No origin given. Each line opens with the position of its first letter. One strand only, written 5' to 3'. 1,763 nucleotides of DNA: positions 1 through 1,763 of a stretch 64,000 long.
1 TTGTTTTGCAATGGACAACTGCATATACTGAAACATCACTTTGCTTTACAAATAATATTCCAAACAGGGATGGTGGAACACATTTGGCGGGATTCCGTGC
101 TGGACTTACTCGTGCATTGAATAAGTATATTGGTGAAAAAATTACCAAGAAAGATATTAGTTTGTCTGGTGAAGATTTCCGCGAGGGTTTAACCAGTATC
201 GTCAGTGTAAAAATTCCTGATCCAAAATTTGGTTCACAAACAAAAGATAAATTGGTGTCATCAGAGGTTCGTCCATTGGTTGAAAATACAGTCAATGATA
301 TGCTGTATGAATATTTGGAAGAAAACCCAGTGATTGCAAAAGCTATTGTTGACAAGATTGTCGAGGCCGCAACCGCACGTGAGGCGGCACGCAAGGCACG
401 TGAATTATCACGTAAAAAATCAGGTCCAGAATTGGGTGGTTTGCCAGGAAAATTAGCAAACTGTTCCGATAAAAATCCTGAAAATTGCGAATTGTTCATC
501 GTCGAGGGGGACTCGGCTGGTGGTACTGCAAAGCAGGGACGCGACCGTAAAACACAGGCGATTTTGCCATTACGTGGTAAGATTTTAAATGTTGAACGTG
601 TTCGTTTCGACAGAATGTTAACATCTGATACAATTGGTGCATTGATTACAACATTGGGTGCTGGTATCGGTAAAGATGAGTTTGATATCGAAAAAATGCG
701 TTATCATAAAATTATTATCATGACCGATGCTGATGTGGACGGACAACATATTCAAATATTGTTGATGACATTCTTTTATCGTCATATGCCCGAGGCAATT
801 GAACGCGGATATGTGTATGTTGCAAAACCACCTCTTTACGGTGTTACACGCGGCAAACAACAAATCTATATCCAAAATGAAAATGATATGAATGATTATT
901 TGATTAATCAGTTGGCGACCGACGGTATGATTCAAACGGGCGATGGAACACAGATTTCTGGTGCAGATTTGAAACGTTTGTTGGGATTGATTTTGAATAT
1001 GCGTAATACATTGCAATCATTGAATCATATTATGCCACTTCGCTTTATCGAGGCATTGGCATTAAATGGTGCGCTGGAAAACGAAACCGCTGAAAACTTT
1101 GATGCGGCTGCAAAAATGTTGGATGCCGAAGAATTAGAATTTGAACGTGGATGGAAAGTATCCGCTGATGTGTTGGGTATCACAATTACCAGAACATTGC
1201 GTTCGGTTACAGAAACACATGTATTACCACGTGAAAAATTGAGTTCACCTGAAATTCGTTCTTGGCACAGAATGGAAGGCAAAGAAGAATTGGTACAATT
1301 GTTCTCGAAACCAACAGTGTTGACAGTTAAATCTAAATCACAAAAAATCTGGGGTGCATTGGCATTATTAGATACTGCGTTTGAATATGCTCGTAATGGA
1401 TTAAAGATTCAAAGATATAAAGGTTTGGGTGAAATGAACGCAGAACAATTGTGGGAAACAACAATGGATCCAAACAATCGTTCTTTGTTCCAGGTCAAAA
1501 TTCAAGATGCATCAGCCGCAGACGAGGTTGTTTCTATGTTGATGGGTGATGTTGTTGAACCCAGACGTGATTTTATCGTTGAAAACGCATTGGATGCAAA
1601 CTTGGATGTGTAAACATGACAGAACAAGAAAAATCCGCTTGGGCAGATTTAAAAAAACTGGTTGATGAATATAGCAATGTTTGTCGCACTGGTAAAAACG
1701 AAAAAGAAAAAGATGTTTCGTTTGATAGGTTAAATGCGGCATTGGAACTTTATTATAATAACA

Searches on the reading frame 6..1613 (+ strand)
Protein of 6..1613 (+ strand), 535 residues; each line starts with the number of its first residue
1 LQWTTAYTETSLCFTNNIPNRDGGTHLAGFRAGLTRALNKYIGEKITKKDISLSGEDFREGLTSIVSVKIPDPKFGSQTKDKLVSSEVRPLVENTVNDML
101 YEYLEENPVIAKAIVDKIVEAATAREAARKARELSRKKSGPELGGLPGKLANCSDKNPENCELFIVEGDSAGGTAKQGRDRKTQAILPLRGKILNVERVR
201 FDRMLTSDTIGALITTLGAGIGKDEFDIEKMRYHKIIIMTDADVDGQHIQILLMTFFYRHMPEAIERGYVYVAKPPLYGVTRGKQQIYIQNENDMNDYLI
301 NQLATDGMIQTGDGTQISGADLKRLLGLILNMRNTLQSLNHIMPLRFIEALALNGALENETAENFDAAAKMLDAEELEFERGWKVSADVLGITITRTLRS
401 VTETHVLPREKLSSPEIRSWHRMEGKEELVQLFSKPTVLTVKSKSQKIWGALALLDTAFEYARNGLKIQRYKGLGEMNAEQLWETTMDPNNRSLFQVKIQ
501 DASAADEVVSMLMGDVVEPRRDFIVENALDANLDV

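Call 75: search_protein_families(library=ncbifam, proteins=[window:6-1613:+], max_evalue=1e-10)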
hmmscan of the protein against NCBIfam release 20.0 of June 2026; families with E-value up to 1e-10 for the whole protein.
window:6-1613:+ (535 aa): 5 families
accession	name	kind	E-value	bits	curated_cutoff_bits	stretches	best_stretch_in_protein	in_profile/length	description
NF011501.0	PRK14939.1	subfamily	4.2e-214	713.4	796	1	1-535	260-803/803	DNA gyrase subunit B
TIGR01059.1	gyrB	equivalog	5e-168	560.5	882.4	1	1-535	253-639/639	DNA topoisomerase (ATP-hydrolyzing) subunit B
NF004189.0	PRK05644.1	subfamily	1e-162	542.8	740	2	1-301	261-562/641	DNA gyrase subunit B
TIGR01058.1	parE_Gpos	equivalog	1.8e-122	409.8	899.95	2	1-299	254-559/637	DNA topoisomerase IV subunit B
TIGR01055.1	parE_Gneg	equivalog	5.3e-99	332.3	723.35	2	13-303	265-550/625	DNA topoisomerase IV subunit B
